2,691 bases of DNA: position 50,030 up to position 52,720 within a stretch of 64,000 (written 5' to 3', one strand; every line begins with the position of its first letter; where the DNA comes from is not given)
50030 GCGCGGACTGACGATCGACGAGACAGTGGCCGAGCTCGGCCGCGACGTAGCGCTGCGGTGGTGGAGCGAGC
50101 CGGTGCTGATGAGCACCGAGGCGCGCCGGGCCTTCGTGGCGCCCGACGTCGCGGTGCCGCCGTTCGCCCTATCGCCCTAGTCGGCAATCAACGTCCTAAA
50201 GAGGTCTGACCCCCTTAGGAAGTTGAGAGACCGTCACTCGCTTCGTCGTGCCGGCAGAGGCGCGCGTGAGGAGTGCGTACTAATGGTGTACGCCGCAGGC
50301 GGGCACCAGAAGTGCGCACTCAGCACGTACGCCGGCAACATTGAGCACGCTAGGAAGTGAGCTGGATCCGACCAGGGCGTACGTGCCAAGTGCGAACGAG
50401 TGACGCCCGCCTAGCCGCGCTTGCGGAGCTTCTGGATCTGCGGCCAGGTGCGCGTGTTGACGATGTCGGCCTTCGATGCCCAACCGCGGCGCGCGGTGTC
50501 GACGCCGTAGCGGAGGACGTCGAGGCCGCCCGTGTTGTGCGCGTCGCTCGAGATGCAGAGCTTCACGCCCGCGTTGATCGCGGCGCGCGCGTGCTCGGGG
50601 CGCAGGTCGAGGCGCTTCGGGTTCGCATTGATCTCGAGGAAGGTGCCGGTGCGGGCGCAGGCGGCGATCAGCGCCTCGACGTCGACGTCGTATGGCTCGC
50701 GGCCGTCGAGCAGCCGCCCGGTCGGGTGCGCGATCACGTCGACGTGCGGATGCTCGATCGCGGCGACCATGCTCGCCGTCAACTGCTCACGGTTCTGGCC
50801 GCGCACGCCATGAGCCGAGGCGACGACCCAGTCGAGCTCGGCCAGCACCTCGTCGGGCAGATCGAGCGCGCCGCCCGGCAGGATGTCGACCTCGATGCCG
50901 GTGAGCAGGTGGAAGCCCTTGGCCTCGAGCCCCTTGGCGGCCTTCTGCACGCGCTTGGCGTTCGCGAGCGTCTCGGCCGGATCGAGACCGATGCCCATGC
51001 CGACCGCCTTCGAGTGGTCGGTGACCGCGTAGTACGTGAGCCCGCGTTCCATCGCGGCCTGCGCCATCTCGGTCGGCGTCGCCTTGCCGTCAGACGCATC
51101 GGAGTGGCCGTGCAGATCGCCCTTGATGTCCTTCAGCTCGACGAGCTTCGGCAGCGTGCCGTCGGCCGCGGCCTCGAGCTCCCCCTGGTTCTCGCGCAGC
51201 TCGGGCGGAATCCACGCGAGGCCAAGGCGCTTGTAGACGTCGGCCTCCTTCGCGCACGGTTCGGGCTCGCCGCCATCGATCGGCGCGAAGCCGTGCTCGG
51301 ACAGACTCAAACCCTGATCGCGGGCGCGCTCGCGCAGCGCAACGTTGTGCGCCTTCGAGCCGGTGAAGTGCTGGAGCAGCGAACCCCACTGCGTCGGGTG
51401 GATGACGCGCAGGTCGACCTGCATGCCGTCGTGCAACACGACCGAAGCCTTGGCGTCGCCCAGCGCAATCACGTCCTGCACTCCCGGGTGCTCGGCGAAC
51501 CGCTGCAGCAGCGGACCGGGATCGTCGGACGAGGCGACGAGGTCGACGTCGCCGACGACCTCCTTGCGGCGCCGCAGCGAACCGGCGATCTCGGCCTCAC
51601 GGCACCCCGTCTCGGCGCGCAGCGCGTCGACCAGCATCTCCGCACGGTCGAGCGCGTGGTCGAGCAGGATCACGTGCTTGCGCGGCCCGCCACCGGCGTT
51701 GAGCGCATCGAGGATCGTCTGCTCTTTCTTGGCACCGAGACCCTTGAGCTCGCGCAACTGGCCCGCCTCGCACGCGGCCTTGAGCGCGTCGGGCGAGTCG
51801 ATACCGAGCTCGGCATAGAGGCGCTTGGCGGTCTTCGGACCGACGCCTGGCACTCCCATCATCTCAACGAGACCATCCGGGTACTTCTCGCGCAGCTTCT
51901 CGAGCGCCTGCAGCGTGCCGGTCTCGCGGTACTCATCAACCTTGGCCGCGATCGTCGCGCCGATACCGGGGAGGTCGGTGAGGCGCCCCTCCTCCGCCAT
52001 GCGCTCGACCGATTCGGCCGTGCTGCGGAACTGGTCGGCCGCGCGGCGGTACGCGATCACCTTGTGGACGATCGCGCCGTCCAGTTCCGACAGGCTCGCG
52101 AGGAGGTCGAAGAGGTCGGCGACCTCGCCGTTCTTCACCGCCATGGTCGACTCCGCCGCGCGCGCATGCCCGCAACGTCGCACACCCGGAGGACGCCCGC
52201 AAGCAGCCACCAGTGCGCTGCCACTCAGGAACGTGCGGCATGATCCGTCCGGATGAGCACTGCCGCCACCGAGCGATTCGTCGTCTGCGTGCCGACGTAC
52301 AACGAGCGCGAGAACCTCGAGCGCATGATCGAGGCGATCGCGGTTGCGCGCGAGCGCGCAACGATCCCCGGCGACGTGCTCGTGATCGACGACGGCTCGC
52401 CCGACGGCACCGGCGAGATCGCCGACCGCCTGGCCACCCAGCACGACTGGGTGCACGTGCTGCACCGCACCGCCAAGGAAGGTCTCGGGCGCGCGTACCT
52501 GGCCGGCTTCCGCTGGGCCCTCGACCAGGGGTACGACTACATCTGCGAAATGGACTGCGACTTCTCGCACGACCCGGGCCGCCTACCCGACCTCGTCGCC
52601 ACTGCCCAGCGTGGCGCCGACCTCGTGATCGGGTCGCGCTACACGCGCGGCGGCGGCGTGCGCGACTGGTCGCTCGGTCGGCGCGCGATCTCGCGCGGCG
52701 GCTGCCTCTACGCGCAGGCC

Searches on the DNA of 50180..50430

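Call 67: search_rna_families(source=window, start=50180, end=50430, threshold=evalue, max_evalue=1)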
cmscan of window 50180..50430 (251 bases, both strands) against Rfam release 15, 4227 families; matches with E-value up to 1: 3.
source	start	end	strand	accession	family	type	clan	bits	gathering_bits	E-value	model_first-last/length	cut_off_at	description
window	50295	50414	-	RF03945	mir-4876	Gene; miRNA;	-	24.4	100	0.023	1-92/92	no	mir-4876 microRNA precursor family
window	50262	50333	+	RF03990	mir-4888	Gene; miRNA;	-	22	90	0.089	1-73/73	no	mir-4888 microRNA precursor family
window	50262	50330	+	RF04076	mir-H11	Gene; miRNA;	-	21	70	0.16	1-72/72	no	mir-H11 microRNA precursor family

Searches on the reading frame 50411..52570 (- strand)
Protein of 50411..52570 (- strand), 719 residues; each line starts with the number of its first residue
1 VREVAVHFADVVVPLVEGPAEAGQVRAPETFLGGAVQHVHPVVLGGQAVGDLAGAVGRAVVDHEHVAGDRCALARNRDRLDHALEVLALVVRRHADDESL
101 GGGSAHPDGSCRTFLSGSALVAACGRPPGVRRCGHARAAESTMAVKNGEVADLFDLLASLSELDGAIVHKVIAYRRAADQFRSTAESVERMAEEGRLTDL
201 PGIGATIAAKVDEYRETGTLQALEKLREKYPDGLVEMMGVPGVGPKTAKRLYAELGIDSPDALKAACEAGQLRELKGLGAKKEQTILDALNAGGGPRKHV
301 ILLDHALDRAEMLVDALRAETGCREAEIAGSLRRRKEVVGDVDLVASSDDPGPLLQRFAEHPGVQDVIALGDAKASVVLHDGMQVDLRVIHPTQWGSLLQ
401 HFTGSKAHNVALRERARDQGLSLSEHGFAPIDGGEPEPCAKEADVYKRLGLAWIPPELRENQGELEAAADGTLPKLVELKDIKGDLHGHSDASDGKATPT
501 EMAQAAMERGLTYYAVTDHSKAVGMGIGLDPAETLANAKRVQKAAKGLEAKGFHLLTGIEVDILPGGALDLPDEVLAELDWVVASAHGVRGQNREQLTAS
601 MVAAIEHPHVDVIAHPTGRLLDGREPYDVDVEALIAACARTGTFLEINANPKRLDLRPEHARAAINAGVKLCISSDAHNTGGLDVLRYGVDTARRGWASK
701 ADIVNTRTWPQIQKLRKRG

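Call 45: search_protein_families(library=pfam, proteins=[window:50411-52570:-], max_evalue=0.00001)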
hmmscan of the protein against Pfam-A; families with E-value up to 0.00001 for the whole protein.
window:50411-52570:- (719 aa): 6 families
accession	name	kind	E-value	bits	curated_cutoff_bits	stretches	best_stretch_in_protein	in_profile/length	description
PF14791.11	DNA_pol_B_thumb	-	1.5e-21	76.5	25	1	399-460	2-63/63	DNA polymerase beta thumb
PF14520.12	HHH_5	-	5.2e-17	62.5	27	1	236-291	3-56/57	Helix-hairpin-helix domain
PF14716.13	HHH_8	-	8.9e-16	58.5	30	1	146-220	2-73/73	Helix-hairpin-helix domain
PF02811.25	PHP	-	1.2e-09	39.2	26.4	1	485-588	1-94/164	PHP domain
PF12836.13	HHH_3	-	4.7e-07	30.3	27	0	192-228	11-48/65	Helix-hairpin-helix motif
PF00633.29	HHH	-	8.6e-06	25.8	24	0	236-252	12-28/30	Helix-hairpin-helix motif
